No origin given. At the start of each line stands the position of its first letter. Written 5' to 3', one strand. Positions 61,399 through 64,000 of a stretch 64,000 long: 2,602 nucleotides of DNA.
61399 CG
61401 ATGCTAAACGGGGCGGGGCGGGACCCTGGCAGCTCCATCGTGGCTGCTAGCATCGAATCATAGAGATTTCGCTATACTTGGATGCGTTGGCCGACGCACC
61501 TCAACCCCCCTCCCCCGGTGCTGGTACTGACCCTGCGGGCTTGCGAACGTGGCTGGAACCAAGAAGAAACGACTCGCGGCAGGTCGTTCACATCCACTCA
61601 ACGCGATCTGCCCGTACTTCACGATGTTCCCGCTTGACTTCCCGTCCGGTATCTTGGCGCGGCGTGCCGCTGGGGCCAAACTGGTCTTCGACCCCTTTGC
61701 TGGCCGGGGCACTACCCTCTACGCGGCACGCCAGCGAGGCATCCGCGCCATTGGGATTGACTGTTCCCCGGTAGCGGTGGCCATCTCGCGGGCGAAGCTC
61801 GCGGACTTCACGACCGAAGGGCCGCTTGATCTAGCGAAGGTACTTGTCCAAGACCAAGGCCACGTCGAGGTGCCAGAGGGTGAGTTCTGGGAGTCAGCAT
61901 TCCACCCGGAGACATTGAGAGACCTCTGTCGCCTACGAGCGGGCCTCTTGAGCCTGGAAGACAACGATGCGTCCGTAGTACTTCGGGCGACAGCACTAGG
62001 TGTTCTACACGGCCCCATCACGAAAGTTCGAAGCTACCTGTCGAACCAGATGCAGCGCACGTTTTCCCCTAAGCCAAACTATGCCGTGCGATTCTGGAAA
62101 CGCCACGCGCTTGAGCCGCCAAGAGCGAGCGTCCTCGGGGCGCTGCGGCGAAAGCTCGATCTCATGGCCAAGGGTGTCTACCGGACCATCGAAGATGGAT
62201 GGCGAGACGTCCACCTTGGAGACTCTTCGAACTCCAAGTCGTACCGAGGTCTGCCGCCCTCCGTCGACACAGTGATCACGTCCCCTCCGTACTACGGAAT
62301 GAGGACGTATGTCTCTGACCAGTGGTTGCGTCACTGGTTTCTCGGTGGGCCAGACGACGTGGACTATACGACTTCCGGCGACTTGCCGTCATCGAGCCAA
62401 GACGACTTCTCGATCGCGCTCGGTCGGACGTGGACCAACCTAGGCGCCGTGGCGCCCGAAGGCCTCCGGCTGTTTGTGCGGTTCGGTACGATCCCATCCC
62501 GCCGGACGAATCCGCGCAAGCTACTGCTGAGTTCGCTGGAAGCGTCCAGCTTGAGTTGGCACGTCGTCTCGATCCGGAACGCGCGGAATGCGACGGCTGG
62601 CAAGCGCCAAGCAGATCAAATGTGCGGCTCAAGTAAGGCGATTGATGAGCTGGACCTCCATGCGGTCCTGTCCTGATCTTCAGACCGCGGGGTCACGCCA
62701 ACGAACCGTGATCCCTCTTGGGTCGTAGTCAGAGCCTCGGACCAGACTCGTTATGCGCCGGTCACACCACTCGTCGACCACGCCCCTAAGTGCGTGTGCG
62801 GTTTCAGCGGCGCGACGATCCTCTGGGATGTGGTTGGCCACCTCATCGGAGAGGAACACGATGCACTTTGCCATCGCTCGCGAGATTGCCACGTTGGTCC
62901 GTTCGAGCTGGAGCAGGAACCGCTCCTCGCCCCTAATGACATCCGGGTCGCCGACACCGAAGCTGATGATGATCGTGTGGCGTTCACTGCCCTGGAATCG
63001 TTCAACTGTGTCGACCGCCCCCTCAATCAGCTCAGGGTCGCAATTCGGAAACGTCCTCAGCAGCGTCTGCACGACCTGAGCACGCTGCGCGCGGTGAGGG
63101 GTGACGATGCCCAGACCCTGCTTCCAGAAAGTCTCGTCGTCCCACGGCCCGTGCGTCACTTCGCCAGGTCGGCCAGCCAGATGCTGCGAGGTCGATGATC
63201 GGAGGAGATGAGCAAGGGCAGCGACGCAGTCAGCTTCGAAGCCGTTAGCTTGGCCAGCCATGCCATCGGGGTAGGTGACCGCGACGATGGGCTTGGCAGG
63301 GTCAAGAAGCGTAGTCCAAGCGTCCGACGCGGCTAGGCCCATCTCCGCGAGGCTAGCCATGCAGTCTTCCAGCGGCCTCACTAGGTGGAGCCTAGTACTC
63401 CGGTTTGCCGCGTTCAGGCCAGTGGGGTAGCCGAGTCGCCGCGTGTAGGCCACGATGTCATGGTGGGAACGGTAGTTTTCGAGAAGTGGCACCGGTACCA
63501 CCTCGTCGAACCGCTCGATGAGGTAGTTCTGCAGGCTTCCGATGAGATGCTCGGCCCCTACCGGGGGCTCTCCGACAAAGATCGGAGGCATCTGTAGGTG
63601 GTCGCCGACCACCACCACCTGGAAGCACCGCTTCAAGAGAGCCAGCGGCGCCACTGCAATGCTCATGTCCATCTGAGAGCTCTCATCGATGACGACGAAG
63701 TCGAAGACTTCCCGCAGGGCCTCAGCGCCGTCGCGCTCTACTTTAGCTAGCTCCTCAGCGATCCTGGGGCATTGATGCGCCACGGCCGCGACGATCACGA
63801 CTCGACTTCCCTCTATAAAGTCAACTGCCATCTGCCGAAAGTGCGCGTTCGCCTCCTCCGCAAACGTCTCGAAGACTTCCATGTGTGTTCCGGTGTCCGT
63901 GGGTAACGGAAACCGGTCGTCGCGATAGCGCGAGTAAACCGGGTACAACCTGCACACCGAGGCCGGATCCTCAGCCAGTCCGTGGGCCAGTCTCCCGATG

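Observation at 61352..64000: Low-GC insertion carrying an SPPY-type DNA methyltransferase convergent with an Upf1/DNA2-like SF1B helicase, continuing off the window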

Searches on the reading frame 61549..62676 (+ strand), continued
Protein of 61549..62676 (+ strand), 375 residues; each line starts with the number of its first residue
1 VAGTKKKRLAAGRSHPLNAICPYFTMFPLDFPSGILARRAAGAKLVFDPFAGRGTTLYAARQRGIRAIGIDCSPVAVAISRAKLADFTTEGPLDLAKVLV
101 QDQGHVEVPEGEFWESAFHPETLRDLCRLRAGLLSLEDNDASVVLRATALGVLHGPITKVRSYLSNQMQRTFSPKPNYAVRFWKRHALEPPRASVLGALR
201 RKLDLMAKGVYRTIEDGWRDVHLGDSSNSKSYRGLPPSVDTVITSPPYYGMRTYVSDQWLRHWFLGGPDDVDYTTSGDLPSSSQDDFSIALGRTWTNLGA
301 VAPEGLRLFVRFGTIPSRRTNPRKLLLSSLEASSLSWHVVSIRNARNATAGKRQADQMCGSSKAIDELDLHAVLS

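Call 90: search_protein_families(library=pfam, alignment_id=A7, max_evalue=0.00001)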
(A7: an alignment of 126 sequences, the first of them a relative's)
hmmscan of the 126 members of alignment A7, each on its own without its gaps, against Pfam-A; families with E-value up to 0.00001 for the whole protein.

A. member 1, L003:8571-9725:- (384 aa): 4 families
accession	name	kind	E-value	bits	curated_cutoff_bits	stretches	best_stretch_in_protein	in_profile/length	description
PF13411.12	MerR_1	-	6.7e-10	39.4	21.6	0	178-228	2-51/69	MerR HTH family regulatory protein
PF12728.13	HTH_17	-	8.3e-09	36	27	0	186-223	11-46/51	Helix-turn-helix domain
PF09339.16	HTH_IclR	-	6.5e-07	29.5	22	0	260-286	14-40/52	IclR helix-turn-helix domain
PF13384.12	HTH_23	-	5.6e-06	26.5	24.6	0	245-288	2-41/50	Homeodomain-like domain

B. families by the number of members that match (of 126 scanned): 106 families (the first 25 are shown)
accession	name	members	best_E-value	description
PF00589.27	Phage_integrase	6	2.5e-22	Phage integrase family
PF00959.24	Phage_lysozyme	4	4.8e-31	Phage lysozyme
PF03050.20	DDE_Tnp_IS66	3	2.3e-98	Transposase IS66 family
PF03235.19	GmrSD_N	3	6.6e-37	GmrSD restriction endonuclease, N-terminal domain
PF00665.32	rve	3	1e-28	Integrase core domain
PF07510.16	GmrSD_C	3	2.3e-25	GmrSD restriction endonucleases, C-terminal domain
PF13005.12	zf-IS66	3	4.4e-19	zinc-finger binding domain of transposase IS66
PF13817.11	DDE_Tnp_IS66_C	3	2.1e-15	IS66 C-terminal element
PF13007.12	LZ_Tnp_IS66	3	7.3e-15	Transposase C of IS166 homeodomain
PF08722.17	Tn7_TnsA-like_N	3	2e-08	TnsA-like endonuclease N terminal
PF00593.30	TonB_dep_Rec_b-barrel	2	3.4e-69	TonB dependent receptor-like, beta-barrel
PF01555.25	N6_N4_Mtase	2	6.2e-54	DNA methylase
PF00580.27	UvrD-helicase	2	1.2e-33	UvrD/REP helicase N-terminal domain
PF22022.2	Phage_int_M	2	2.3e-29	Phage integrase central domain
PF13356.12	Arm-DNA-bind_3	2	8.2e-29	Arm DNA-binding domain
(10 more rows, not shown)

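Call 94: find_encoding_contigs(protein=P0192, flank=7000, max_places=1)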
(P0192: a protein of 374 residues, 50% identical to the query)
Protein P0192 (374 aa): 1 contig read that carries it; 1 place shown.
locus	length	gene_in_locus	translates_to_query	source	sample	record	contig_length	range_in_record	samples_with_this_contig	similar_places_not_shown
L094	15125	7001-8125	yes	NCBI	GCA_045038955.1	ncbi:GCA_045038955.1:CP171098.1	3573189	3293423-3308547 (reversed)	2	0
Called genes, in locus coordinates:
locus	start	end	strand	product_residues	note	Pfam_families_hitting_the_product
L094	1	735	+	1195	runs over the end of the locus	-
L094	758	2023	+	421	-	-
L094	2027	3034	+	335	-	-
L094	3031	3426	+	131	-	-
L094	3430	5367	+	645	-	-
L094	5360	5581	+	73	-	-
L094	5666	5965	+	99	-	PF19622:DUF6127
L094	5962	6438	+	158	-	-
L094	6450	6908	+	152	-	PF00959:Phage_lysozyme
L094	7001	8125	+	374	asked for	PF01555:N6_N4_Mtase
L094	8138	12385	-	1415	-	PF00580:UvrD-helicase (weak), PF13086:AAA_11, PF13245:AAA_19, PF13604:AAA_30 (faint), PF13086:AAA_11 (weak), PF13087:AAA_12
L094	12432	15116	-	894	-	PF04851:ResIII (weak), PF08722:Tn7_TnsA-like_N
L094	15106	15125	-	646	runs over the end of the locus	PF01555:N6_N4_Mtase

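Call 95: find_encoding_contigs(protein=P0125, flank=7000, max_places=1)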
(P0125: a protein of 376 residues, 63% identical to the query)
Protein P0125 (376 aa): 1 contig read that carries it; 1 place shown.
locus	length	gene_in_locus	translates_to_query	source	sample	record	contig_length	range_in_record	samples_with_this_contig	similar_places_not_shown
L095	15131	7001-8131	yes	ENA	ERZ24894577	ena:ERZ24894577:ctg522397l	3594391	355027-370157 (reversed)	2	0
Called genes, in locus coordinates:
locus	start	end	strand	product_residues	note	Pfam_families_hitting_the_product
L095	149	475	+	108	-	-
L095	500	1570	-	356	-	PF01381:HTH_3, PF13560:HTH_31, PF06114:Peptidase_M78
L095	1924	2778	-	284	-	PF01844:HNH (weak)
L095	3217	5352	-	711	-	PF01935:DUF87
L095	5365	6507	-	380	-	-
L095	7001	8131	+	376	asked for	PF01555:N6_N4_Mtase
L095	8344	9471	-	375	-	-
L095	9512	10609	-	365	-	PF00296:Bac_luciferase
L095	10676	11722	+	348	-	PF01636:APH, PF02958:EcKL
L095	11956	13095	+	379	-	PF00465:Fe-ADH, PF13685:Fe-ADH_2, PF25137:ADH_Fe_C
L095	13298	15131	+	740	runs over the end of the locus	PF00141:peroxidase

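Call 97: search_protein_families(library=pfam, alignment_id=A5, max_evalue=5)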
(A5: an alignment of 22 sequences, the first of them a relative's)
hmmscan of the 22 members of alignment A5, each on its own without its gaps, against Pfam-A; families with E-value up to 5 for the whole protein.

A. member 1, L003:14084-15385:- (434 aa): 0 families

B. families by the number of members that match (of 22 scanned): 6 families
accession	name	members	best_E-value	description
PF12792.12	CSS-motif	2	0.08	CSS motif domain associated with EAL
PF21740.2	DUF6866_C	1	0.0047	Family of unknown function (DUF6866) C-terminal domain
PF18181.6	SLATT_1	1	0.06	SMODS and SLOG-associating 2TM effector domain 1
PF03629.24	SASA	1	0.093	Carbohydrate esterase, sialic acid-specific acetylesterase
PF05606.16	DUF777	1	0.23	Borrelia burgdorferi protein of unknown function (DUF777)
PF24191.1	Mycobacteriophage_TM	1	0.23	Mycobacteriophage protein with transmembrane helix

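Call 98: search_protein_families(library=phrogs, proteins=[L003:12584-15385:-, window:61624-62676:+, L003:16041-16271:-, L003:16261-16851:-, L003:16920-17120:-], max_evalue=0.001)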
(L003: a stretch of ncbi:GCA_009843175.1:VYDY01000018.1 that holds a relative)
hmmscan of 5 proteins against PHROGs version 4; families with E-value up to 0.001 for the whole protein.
L003:12584-15385:- (934 aa): 0 families

window:61624-62676:+ (350 aa): 6 families
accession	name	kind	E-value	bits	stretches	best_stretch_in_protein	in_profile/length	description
phrog_18146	-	other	4.3e-16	59.9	1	7-242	58-302/452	DNA methyltransferase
phrog_67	-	other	3.7e-13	50.4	1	20-71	304-355/743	DNA methyltransferase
phrog_12517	-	unknown function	1.7e-08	35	1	20-66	108-154/316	-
phrog_498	-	other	3.8e-07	30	1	15-231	376-491/633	DNA methyltransferase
phrog_10183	-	other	4.9e-06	26.1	1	19-60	117-158/889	DNA methyltransferase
phrog_3008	-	other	3.2e-05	24.3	1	19-65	171-217/244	DNA methyltransferase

L003:16041-16271:- (76 aa): 0 families

L003:16261-16851:- (196 aa): 0 families

L003:16920-17120:- (66 aa): 0 families

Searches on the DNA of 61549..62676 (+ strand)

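Call 75: search_dna_similar(query=L075:10001-15316:+, collection=ecoli_genomes, mode=near, max_rows=10)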
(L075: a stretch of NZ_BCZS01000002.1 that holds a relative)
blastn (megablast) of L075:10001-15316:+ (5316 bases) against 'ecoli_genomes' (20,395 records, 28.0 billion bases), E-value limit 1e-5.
No match.

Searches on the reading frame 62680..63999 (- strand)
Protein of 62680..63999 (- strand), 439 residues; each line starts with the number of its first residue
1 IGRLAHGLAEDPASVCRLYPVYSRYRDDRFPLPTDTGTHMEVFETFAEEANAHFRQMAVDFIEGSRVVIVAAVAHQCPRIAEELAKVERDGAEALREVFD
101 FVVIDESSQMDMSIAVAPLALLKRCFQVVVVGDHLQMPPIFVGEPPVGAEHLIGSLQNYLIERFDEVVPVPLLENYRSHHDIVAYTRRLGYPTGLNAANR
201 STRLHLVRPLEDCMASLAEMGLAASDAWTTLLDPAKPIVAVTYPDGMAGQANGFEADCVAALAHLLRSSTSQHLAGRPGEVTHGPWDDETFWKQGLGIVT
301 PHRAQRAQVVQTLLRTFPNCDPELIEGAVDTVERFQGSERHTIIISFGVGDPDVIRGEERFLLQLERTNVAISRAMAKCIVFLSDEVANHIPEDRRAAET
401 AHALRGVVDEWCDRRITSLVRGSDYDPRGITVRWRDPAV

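Call 4: search_protein_families(library=pfam, proteins=[window:62680-63957:-], max_evalue=0.01)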
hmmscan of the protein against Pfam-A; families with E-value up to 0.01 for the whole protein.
window:62680-63957:- (425 aa): 4 families
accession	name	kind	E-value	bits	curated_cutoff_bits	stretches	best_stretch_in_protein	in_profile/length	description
PF13087.12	AAA_12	-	2.9e-16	60.1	27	1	152-368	14-191/195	AAA domain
PF13086.12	AAA_11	-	6.7e-06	26.5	27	1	79-127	206-254/257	AAA domain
PF13245.12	AAA_19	-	1.6e-05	25.5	25.1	1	61-127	69-133/134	AAA domain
PF13604.12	AAA_30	-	0.0002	21.6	27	1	59-130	66-135/191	AAA domain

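Call 6: search_protein_families(library=padloc, proteins=[window:62680-63999:-], max_evalue=0.01)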
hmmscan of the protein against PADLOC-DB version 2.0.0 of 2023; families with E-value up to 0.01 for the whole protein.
window:62680-63999:- (439 aa): 11 families
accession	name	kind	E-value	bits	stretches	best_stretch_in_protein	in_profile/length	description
PDLC02895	DpdJ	-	1.4e-32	109.7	1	89-408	185-477/2112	DpdJ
PDLC03924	MkoC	-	1.9e-19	67.3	2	254-389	832-948/1136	-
PDLC03920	MkoA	-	2.3e-16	57.3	1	95-389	790-1080/1112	-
PDLC03921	MkoA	-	9e-16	54.7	2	294-382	1480-1564/1607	-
PDLC05009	PDC-S37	-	5.7e-14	48.9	2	99-139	938-975/1550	-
PDLC05065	PDC-S68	-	9.7e-07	24.9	1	94-147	699-752/1221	-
PDLC02194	Hhe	-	0.00019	16.8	1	95-141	1377-1420/1911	-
PDLC01734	typeIV_RecD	-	0.00033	17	1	75-187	410-513/763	RecD_0_IVD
PDLC05066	PDC-S68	-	0.00082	15.4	1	97-143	676-724/1202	-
PDLC05064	PDC-S68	-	0.0019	13.9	1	94-145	774-829/1273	-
PDLC01148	RecD_like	-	0.0052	13.1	1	99-143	404-448/719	RecD/Tra ATPase fused to N-terminal HHH domain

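Call 7: search_protein_families(library=ncbifam, proteins=[window:62680-63999:-], max_evalue=0.01)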
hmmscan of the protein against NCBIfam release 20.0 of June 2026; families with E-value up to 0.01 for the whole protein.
window:62680-63999:- (439 aa): 6 families
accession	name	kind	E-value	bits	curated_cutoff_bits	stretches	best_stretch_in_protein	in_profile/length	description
NF040671.1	PLuB_AAA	exception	2.5e-24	84.8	999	1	66-397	934-1244/1256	PLuB system helicase-like protein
TIGR00376.1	TIGR00376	hypoth_equivalog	1e-19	70.5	348.9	2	94-208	359-465/639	IGHMBP2 family helicase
NF058533.1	antiphage_ProA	equivalog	1.4e-12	45.9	1500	1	96-139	1301-1341/1903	anti-phage protein ProA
TIGR01448.2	helicase_RecD2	equivalog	3.1e-05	22.3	500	1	99-143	409-453/713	SF1B family DNA helicase RecD2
NF042953.1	Hhe_antiphage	equivalog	3.6e-05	21.3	2000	1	99-139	1282-1319/1797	DUF4011 domain-containing anti-phage protein Hhe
TIGR01447.1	recD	equivalog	0.002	16.8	310.15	1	99-144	263-308/597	exodeoxyribonuclease V subunit alpha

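Call 8: find_homologous_proteins(query=window:62680-63999:-, max_evalue=0.00001)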
Query window:62680-63999:- (439 aa): 245 proteins with E <= 0.00001 among 8000 candidates; the best 120 are listed.
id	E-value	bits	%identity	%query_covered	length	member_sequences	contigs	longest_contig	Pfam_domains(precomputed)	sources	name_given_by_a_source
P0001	9.1e-146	504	56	97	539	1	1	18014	PF13087.13,PF13086.13,PF13604.13,PF13245.13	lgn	-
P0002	6.1e-107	376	65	63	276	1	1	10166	PF13087.13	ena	-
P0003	1.9e-106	374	45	99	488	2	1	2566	PF13087.13,PF13086.13,PF05127.22,PF13604.13,PF13245.13,PF00580.28,PF02562.23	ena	-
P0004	3.8e-103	364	44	99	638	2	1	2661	PF13087.13,PF13086.13,PF13604.13,PF13245.13,PF13401.13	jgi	jgi:hypothetical protein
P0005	6.3e-103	363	43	98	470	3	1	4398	PF13087.13,PF13086.13,PF05127.22,PF01443.25,PF13604.13,PF13245.13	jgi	jgi:superfamily I DNA and/or RNA helicase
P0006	1.2e-102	362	44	96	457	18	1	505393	PF13087.13,PF13086.13,PF13245.13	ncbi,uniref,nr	ncbi:AAA domain-containing protein [Pseudomonas aeruginosa]|uniref:AAA domain-containing protein n=1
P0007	2.1e-102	361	44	99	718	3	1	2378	PF13087.13,PF13086.13,PF13604.13,PF13245.13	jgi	-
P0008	2.5e-102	361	55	74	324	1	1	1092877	PF13087.13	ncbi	-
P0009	2.6e-102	361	47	86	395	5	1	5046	PF13087.13,PF13086.13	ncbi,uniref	ncbi:DEAD/DEAH box helicase, partial [Pseudomonas aeruginosa]|uniref:DEAD/DEAH box helicase n=2 Tax=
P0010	3.8e-102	360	47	87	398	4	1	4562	PF13087.13,PF13086.13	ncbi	ncbi:TPA: DEAD/DEAH box helicase, partial [Pseudomonas aeruginosa]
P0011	5.1e-102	360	53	74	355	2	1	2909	PF13087.13,PF13086.13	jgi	jgi:superfamily I DNA and/or RNA helicase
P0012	6.2e-101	356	43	98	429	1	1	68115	PF13087.13,PF13086.13,PF13245.13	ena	-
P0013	1.2e-99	352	51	85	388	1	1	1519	PF13087.13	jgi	jgi:hypothetical protein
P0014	1.6e-99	352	51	74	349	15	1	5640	PF13087.13,PF13086.13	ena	-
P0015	1.8e-99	351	47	84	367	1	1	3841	PF13087.13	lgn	-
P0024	2.3e-96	341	44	95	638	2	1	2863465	PF13087.13,PF13086.13,PF13604.13,PF13245.13,PF13401.13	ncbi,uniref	ncbi:DEAD/DEAH box helicase [Agrobacterium radiobacter]|uniref:DEAD/DEAH box helicase n=1 Tax=Agroba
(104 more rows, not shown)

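Call 9: find_encoding_contigs(protein=P0001, flank=10000, max_places=3)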
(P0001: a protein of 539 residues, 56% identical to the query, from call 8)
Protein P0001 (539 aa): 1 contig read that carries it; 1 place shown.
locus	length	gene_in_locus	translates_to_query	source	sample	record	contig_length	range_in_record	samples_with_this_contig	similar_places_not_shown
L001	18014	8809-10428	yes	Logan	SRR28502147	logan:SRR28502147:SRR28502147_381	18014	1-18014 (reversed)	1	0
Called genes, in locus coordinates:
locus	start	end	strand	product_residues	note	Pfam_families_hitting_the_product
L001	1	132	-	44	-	?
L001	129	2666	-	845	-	PF00115:COX1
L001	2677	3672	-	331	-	PF00116:COX2, PF00034:Cytochrom_C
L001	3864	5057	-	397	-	PF06224:AlkZ-like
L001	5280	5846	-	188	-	PF06114:Peptidase_M78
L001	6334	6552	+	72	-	-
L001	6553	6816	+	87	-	PF08980:DUF1883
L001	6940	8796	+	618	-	-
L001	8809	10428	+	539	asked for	PF13086:AAA_11, PF13245:AAA_19, PF13604:AAA_30 (faint), PF13087:AAA_12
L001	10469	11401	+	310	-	-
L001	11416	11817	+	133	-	-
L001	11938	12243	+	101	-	PF08837:DUF1810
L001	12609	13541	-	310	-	PF16162:KwaB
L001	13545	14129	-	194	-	PF28043:KwaA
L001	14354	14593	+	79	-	-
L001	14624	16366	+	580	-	-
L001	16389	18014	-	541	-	?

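Call 10: find_encoding_contigs(protein=P0024, flank=10000, max_places=3)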
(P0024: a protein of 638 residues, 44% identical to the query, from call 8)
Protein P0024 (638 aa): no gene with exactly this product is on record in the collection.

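Call 60: search_protein_families(library=pfam, proteins=[L001:10469-11401:+, L001:11416-11817:+], max_evalue=0.01)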
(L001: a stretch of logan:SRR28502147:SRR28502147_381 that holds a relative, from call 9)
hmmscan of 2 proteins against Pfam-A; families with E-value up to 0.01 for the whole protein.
L001:10469-11401:+ (310 aa): 0 families

L001:11416-11817:+ (133 aa): 1 family
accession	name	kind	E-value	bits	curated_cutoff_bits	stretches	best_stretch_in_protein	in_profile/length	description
PF03372.29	Exo_endo_phos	-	0.0031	17.7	24.5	1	14-127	116-203/225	Endonuclease/Exonuclease/phosphatase family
